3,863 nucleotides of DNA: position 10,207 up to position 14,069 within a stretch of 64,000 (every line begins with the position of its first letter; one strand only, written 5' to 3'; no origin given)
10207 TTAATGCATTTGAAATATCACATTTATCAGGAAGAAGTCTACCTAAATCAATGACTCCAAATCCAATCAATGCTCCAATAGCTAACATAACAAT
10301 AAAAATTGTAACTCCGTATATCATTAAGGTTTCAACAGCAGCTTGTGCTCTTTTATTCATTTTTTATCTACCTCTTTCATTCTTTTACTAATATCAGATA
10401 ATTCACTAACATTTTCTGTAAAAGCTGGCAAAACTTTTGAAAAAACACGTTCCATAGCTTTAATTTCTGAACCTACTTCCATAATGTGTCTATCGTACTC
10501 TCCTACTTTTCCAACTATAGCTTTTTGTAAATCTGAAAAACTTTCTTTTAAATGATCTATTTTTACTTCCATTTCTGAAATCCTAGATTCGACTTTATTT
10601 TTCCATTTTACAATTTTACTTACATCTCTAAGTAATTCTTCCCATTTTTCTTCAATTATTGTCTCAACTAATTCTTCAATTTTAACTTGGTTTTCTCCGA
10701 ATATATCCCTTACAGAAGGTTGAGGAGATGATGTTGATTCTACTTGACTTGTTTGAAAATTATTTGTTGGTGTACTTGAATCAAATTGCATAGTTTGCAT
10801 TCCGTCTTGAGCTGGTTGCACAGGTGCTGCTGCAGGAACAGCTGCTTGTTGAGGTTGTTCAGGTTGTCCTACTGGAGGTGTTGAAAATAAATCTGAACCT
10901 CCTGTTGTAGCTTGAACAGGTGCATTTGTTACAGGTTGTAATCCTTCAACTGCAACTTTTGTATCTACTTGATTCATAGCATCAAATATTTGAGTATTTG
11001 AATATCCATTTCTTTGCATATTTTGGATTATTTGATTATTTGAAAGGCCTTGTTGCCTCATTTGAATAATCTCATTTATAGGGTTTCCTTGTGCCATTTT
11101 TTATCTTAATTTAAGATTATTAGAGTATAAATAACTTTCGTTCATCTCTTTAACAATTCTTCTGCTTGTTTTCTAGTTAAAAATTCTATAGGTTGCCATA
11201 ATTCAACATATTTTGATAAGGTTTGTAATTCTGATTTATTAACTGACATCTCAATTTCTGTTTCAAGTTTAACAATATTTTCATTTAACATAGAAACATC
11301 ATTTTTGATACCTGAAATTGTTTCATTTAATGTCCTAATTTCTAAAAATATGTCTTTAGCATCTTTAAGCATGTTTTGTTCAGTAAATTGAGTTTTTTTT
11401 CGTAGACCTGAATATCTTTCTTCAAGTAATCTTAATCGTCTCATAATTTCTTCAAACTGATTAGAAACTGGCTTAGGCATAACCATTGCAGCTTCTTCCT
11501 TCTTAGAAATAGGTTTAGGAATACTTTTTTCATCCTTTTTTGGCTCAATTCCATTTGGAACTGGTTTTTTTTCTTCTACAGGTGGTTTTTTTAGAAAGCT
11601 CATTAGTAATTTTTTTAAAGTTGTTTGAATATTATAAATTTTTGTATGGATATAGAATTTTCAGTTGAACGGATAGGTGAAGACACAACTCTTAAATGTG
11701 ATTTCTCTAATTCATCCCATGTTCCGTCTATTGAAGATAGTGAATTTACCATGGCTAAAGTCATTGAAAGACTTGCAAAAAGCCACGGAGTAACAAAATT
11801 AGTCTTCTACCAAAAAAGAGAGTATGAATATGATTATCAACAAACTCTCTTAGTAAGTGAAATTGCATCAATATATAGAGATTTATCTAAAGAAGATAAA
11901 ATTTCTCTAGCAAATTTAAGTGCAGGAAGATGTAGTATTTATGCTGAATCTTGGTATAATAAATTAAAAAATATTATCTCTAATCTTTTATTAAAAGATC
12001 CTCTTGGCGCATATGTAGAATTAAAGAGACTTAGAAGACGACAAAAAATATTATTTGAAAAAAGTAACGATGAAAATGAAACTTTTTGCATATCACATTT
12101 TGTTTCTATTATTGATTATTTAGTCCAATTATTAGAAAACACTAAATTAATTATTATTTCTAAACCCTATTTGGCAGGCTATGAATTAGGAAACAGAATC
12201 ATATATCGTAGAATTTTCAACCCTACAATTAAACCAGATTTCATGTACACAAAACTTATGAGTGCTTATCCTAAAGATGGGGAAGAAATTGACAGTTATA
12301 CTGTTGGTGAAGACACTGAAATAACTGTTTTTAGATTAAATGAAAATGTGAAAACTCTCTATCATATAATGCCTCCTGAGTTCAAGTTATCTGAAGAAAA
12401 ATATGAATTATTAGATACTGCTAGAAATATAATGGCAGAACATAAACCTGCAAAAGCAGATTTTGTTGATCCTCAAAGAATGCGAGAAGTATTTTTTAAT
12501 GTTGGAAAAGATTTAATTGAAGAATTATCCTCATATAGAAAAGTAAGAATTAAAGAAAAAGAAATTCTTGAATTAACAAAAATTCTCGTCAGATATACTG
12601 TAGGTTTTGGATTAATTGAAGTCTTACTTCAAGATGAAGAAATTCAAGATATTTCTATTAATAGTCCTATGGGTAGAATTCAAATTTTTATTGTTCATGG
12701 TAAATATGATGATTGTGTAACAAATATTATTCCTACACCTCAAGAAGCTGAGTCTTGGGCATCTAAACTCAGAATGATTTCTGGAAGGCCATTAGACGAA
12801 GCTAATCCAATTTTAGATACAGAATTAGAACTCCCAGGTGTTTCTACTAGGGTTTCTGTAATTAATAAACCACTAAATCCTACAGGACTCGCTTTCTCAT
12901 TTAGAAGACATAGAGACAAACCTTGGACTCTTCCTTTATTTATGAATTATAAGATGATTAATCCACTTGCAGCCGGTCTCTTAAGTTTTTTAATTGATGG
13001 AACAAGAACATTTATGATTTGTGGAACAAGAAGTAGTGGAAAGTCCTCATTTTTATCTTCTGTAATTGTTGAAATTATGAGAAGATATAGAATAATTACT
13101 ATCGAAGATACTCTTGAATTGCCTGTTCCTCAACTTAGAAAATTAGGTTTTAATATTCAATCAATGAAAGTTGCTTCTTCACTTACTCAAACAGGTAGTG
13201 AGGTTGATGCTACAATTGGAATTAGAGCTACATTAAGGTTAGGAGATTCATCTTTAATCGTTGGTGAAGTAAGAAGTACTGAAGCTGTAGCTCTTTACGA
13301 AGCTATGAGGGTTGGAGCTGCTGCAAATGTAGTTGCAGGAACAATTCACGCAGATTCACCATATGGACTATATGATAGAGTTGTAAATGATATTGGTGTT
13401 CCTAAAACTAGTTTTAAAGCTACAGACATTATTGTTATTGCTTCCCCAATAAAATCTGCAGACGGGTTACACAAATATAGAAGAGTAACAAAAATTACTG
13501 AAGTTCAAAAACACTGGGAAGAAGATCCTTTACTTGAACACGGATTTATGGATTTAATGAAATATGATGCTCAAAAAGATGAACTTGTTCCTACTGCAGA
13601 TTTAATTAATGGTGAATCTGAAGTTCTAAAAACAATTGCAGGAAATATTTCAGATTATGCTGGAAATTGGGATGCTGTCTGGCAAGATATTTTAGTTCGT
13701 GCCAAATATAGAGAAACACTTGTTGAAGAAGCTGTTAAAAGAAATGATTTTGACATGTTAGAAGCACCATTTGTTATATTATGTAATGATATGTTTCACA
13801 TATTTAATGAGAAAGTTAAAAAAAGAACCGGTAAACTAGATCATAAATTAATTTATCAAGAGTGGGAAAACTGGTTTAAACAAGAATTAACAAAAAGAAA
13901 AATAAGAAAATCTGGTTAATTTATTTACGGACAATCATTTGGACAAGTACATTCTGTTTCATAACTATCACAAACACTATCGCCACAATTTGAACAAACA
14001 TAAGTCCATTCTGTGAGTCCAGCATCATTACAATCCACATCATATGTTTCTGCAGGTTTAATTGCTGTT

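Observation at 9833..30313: Candidate novel surface system: type IV pilus-like module joined to a 16-kb string of four giant cysteine-rich proteins, an MBL-LOG enzyme and a membrane-bound regulator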

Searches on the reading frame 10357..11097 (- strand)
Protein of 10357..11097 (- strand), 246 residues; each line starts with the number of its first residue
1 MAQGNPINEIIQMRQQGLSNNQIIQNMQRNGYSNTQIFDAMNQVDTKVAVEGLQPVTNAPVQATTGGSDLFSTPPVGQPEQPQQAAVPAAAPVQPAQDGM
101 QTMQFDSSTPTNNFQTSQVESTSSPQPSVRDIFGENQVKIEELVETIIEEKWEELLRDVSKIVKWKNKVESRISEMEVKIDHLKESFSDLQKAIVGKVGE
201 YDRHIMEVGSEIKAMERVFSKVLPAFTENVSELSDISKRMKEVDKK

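Call 4: search_protein_families(library=pfam, proteins=[window:10357-11097:-], max_evalue=0.1)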
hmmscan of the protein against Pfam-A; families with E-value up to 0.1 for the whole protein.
window:10357-11097:- (246 aa): 5 families
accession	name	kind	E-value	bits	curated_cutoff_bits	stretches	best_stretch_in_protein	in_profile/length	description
PF01519.22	DUF16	-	0.0096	16.8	40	1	164-244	27-103/104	Protein of unknown function DUF16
PF24625.1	DUF7626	-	0.019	15.2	27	0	10-31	9-30/55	Domain of unknown function (DUF7626)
PF09763.15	Sec3_CC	-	0.033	14.5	27.1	0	148-186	26-64/133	Exocyst complex component Sec3, coiled-coil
PF06419.17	COG6_N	-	0.037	14.6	27.4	0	154-194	23-63/114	Conserved oligomeric complex COG6, N-terminal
PF10046.14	BLOC1_2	-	0.04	14.7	33.4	1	145-220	8-82/96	Biogenesis of lysosome-related organelles complex-1 subunit 2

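Call 22: search_protein_families(library=ncbifam, proteins=[window:10357-11097:-], max_evalue=0.1)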
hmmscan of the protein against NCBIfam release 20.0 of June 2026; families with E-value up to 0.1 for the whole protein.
window:10357-11097:- (246 aa): 3 families
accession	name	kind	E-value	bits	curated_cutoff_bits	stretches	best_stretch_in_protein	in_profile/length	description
TIGR02169.1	SMC_prok_A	equivalog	0.0038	15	729.4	1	134-245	776-890/1165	chromosome segregation protein SMC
NF045487.1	ASRP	equivalog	0.0047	15.6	300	1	144-245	364-460/593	archaea-specific SMC-related protein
NF002556.0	PRK02119.1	equivalog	0.061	13.5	119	0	165-197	3-35/73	hypothetical protein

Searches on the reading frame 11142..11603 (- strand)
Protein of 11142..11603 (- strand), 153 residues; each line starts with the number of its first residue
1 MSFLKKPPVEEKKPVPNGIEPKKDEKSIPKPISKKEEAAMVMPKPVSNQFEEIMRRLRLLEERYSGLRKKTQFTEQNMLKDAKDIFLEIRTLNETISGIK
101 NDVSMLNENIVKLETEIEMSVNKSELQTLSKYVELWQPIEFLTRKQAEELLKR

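Call 4: search_protein_families(library=pfam, proteins=[window:11142-11603:-], max_evalue=0.1)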
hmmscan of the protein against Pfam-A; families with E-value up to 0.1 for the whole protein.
window:11142-11603:- (153 aa): 6 families
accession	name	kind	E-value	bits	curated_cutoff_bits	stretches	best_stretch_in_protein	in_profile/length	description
PF23203.1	KIF21A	-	0.0046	17.2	28.5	1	40-128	22-111/161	KIF21A-like domain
PF06419.17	COG6_N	-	0.021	15.4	27.4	0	75-134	21-79/114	Conserved oligomeric complex COG6, N-terminal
PF18904.5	DUF5660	-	0.023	15.3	24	0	90-132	4-46/109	Domain of unknown function (DUF5660)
PF20667.3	Sec10_N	-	0.073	13.6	27.4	0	43-116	1-71/118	Exocyst complex component Sec10, N-terminal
PF11053.13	DNA_Packaging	-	0.087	13.1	25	1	36-90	22-75/157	Terminase DNA packaging enzyme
PF19111.5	DUF5798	-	0.09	13.4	27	0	76-118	11-53/89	Family of unknown function (DUF5798)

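Call 22: search_protein_families(library=ncbifam, proteins=[window:11142-11603:-], max_evalue=0.1)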
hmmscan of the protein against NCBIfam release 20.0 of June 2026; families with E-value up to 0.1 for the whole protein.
window:11142-11603:- (153 aa): 4 families
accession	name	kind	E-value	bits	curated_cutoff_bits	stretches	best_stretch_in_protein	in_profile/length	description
NF052612.1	sll0565_fam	equivalog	0.0051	17.2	50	1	47-141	4-91/106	sll0565 family protein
NF038218.1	IcmG_DotF_IVB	equivalog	0.0086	15.8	200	1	5-127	74-192/266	type IVB secretion system protein IcmG/DotF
TIGR04211.1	SH3_and_anchor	equivalog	0.037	13.6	65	1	46-125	71-156/198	TIGR04211 family SH3 domain-containing protein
NF004431.0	PRK05771.2-5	equivalog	0.088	11.3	851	1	48-147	43-135/649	V-type ATP synthase subunit I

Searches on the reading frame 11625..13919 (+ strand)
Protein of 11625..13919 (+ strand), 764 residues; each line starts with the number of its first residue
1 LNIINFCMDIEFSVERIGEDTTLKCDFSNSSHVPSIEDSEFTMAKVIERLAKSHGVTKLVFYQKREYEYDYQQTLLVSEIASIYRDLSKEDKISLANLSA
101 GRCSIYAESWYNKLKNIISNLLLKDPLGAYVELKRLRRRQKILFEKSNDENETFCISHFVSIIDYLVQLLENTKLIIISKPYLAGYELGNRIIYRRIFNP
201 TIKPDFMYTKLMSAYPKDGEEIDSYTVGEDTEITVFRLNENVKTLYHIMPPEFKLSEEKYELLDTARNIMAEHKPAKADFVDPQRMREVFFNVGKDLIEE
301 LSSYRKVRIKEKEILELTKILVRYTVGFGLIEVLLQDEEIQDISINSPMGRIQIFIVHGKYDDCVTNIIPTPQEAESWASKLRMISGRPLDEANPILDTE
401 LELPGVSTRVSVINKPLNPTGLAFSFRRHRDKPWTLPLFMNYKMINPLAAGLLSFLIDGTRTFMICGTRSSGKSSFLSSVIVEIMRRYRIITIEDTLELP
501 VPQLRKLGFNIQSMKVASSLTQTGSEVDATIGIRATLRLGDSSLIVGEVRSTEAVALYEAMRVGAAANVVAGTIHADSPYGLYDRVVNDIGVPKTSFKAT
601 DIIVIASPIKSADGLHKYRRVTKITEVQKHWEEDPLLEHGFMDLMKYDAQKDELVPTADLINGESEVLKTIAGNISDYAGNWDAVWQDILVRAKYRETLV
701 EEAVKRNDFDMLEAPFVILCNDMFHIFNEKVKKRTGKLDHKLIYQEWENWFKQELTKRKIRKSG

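Call 4: search_protein_families(library=pfam, proteins=[window:11625-13919:+], max_evalue=0.1)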
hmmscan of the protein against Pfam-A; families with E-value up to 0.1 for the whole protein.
window:11625-13919:+ (764 aa): 2 families
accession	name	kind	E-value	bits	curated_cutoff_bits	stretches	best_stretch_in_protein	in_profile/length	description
PF00437.27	T2SSE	-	3.5e-14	52.7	24.9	1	362-606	43-274/370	Type II/IV secretion system protein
PF04670.18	Gtr1_RagA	-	0.061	13.2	22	0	464-507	3-45/232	Gtr1/RagA G protein conserved region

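Call 21: search_solved_structures(query=window:11625-13919:+, max_evalue=0.001)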
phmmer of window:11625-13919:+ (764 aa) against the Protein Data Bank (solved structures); distinct sequences matched with E-value up to 0.001: 10.
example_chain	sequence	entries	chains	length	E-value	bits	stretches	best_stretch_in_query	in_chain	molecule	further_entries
2oap_1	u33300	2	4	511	1.6e-26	95.8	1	223-656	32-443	Type II secretion system protein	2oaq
8rkd_E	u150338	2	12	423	9.9e-23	83.2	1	295-628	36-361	Pilus assembly ATPase CpaF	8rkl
8rjf_A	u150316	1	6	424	1e-22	83.2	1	295-628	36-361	Pilus assembly ATPase CpaF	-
9e24_A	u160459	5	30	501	1.7e-22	82.5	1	295-628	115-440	CpaF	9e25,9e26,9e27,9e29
4ii7_A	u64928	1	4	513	5.3e-19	70.9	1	323-704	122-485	FlaI ATPase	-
4ihq_A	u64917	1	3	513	3.5e-18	68.2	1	323-704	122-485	FlaI ATPase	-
6bge_A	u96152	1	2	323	2e-06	29.4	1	418-588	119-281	VirB11-like protein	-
1g6o_A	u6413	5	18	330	2.1e-06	29.3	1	418-588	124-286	CAG-ALPHA | virB11 homolog | Cag-alfa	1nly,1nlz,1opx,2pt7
2eyu_A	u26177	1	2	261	1.1e-05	26.9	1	463-588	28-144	twitching motility protein PilT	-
2gza_A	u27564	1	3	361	0.00077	20.8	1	453-568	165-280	Type IV secretion system protein VirB11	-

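Call 22: search_protein_families(library=ncbifam, proteins=[window:11625-13919:+], max_evalue=0.1)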
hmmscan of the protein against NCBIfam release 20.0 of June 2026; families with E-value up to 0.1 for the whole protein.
window:11625-13919:+ (764 aa): 15 families
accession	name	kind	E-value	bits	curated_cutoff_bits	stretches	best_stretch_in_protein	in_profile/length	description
NF058587.1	archaellum_moto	equivalog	1.2e-41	143.1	550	1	225-705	34-505/527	archaellum flagellar ATPase motor FlaI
TIGR03819.1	heli_sec_ATPase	hypoth_equivalog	3.8e-34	118.4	373.15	1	299-581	23-292/340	TadA family conjugal transfer-associated ATPase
TIGR02788.1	VirB11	equivalog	1.5e-19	70.2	249.95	1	456-588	140-264/308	P-type DNA transfer ATPase VirB11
TIGR02782.1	TrbB_P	equivalog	6e-18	65.2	304.55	1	331-629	14-295/303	P-type conjugative transfer ATPase TrbB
NF053672.1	bindosome_BasE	exception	4.7e-15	55.3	1000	1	326-657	136-451/512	bindosome assembly system ATPase subunit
NF010469.0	PRK13894.1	subfamily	7.6e-13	48.5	508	1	319-598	16-276/320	conjugal transfer ATPase TrbB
NF010475.0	PRK13900.1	equivalog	4.3e-12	45.8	389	1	457-580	157-273/333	type IV secretion system ATPase VirB11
NF010425.0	PRK13851.1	equivalog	8.7e-11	41.3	461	1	453-588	155-282/344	type IV secretion system protein VirB11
NF041000.1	ATPase_ComGA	equivalog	2.5e-10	39.8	300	1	461-605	129-260/267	competence type IV pilus ATPase ComGA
NF010407.0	PRK13833.1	subfamily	5.9e-10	39.1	499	1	390-628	77-301/323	conjugal transfer protein TrbB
TIGR02525.1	plasmid_TraJ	equivalog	6.9e-07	28.6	368.3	1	460-590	149-273/372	plasmid transfer ATPase TraJ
TIGR01420.1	pilT_fam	subfamily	2.2e-06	27.2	319.1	1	464-588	126-241/343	PilT/PilU family type 4a pilus ATPase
NF053534.1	T4PilAsmATPsTfpB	equivalog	0.0028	16.1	850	1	464-606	340-468/584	type IV pilus assembly ATPase TfpB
TIGR02524.1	dot_icm_DotB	equivalog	0.008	15.4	463.3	1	464-577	138-247/358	Dot/Icm type IV secretion system ATPase DotB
TIGR03925.1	T7SS_EccC_b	equivalog_domain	0.08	11.2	346.55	0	460-489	361-390/564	type VII secretion protein EccCb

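Call 26: find_related_loci(query=window:11625-13919:+, collection=genome_contigs, flank=10000)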
Query window:11625-13919:+ (764 aa) in genome_contigs; peptide patterns used: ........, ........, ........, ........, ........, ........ (x = any residue, [..] = any of these).
127 stretches matched a pattern; 67 encode a relative of the query (tblastn E <= 1e-3); 67 distinct loci.
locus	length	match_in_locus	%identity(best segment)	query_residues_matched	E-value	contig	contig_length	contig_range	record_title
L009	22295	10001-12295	82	4-762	0e+0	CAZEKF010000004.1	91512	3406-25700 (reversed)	MAG TPA_asm: uncultured Methanosarcinales archaeon isolate SRP200020_co7_100 genome assembly, contig: NODE_83_length_915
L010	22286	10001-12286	80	1-761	0e+0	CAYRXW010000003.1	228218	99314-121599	MAG TPA_asm: uncultured Methanosarcinales archaeon isolate SRP292972_co1_23 genome assembly, contig: NODE_77_length_2282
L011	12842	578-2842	79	9-762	0e+0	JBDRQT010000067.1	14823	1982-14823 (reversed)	MAG: archaeon isolate MEGAHIT-group-2.59 k141_1047329, whole genome shotgun sequence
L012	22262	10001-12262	79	9-760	0e+0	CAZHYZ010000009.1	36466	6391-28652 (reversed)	MAG TPA_asm: uncultured Methanosarcinales archaeon isolate SRP141376_co3_443 genome assembly, contig: NODE_2923_length_3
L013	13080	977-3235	77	9-761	0e+0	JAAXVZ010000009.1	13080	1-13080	MAG: Nanoarchaeota archaeon isolate W9_Combined_metabat1_108 W9_Combined_metabat1_108_NODE_2620, whole genome shotgun se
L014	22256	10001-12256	77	9-761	0e+0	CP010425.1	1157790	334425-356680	Archaeon GW2011_AR15 chromosome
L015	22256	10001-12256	77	9-759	0e+0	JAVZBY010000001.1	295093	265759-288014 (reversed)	MAG: Candidatus Woesearchaeota archaeon isolate DRTY-6_201705_bins_17 DRTY-6_201705_bins_17_scaffold_1, whole genome sho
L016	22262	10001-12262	71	10-762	0e+0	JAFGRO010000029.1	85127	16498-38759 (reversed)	MAG: Candidatus Woesearchaeota archaeon isolate Zod_Metabat.833 k87_4955046, whole genome shotgun sequence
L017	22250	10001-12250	71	12-760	0e+0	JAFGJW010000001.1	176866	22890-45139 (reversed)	MAG: Candidatus Woesearchaeota archaeon isolate Zod_Metabat.297 k87_481868, whole genome shotgun sequence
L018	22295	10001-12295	69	1-764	0e+0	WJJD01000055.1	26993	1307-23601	MAG: Candidatus Woesearchaeota archaeon isolate Bin_274 k141_1115891, whole genome shotgun sequence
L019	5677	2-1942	81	109-755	0e+0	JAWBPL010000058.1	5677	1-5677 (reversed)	MAG: Candidatus Woesearchaeota archaeon isolate HNT-10_202101_bins_40 HNT-10_202101_bins_40_scaffold_58, whole genome sh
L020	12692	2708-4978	79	9-764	0e+0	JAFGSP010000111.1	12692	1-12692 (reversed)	MAG: Candidatus Woesearchaeota archaeon isolate Zod_Metabat.908 k87_7856633, whole genome shotgun sequence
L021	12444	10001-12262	71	10-762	0e+0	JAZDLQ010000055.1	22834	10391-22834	MAG: archaeon isolate MEGAHIT-group-0.609 k141_18588997, whole genome shotgun sequence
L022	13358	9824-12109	69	1-761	0e+0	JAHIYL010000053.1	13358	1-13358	MAG: Nanoarchaeota archaeon isolate Modern_marine.mb.116 Modern_marine.mb.116_k141_543952, whole genome shotgun sequence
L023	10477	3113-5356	65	11-758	0e+0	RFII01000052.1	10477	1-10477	MAG: Candidatus Woesearchaeota archaeon isolate J072 k99_994299, whole genome shotgun sequence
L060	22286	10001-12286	78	4-755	0e+0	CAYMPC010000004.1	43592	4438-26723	MAG TPA_asm: uncultured Methanosarcinales archaeon isolate SRP319275_co4_76 genome assembly, contig: NODE_475_length_435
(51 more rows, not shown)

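Call 31: search_protein_families(library=pfam, proteins=[L014:16856-18343:+, L014:18344-19138:+, L014:19135-20139:+, L014:13129-14334:+, L014:14492-15295:-, L014:15634-16542:-, L012:15897-16493:-, L012:16525-17265:-, L012:17341-18303:-, L012:12275-15847:-], max_evalue=0.01)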
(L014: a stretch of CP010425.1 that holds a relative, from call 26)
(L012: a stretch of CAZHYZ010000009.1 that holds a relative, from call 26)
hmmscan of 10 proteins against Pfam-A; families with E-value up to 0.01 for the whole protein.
L014:16856-18343:+ (495 aa): 2 families
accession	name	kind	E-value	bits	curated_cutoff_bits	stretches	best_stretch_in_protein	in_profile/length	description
PF00437.27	T2SSE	-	1.9e-35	122.7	24.9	1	197-388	100-281/370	Type II/IV secretion system protein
PF00005.33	ABC_tran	-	0.00063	20.8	25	1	244-289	14-64/137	ABC transporter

L014:18344-19138:+ (264 aa): 2 families
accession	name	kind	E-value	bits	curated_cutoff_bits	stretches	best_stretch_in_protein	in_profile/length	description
PF00482.28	T2SSF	-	2.2e-09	37.8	25.2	1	94-213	2-119/125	Type II secretion system (T2SS), protein F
PF20990.2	DUF2207_C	-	0.0058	16.8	33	1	133-254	70-186/247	Predicted membrane protein (DUF2207) C-terminal domain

L014:19135-20139:+ (334 aa): 1 family
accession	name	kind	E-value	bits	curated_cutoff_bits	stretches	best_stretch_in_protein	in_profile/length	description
PF00482.28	T2SSF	-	1.6e-12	47.9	25.2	1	113-238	1-123/125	Type II secretion system (T2SS), protein F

L014:13129-14334:+ (401 aa): 0 families

L014:14492-15295:- (267 aa): 2 families
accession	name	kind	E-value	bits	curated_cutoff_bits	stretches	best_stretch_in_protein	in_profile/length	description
PF13482.12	RNase_H_2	-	3.4e-31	108.9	22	1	87-241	1-164/165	RNase_H superfamily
PF03104.25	DNA_pol_B_exo1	-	0.0079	16.1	23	0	136-155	160-179/242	DNA polymerase family B, exonuclease domain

L014:15634-16542:- (302 aa): 2 families
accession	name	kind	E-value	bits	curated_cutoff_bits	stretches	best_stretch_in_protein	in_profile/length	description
PF02643.20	DUF192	-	7e-21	74.6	27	1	214-301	3-80/96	Uncharacterized ACR, COG1430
PF01066.26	CDP-OH_P_transf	-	7e-19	69.1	22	1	3-150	1-148/152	CDP-alcohol phosphatidyltransferase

L012:15897-16493:- (198 aa): 1 family
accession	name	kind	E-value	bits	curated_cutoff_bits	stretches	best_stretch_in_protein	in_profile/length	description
PF02163.28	Peptidase_M50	-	1.9e-07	31.1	27.2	1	144-173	162-191/221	Peptidase family M50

L012:16525-17265:- (246 aa): 1 family
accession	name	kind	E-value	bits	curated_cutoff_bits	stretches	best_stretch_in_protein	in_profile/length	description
PF13482.12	RNase_H_2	-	1.7e-30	106.6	22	1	87-239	1-164/165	RNase_H superfamily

L012:17341-18303:- (320 aa): 2 families
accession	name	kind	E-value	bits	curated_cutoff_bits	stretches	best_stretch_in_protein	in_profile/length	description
PF02643.20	DUF192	-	1.4e-32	112.1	27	1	209-315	1-95/96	Uncharacterized ACR, COG1430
PF01066.26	CDP-OH_P_transf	-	2.5e-18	67.3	22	1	2-150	3-143/152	CDP-alcohol phosphatidyltransferase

L012:12275-15847:- (1190 aa): 1 family
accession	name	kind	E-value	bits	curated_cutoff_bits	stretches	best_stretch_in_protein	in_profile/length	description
PF02412.23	TSP_3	-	4.4e-18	65.1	25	4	870-899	1-31/36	Thrombospondin type 3 repeat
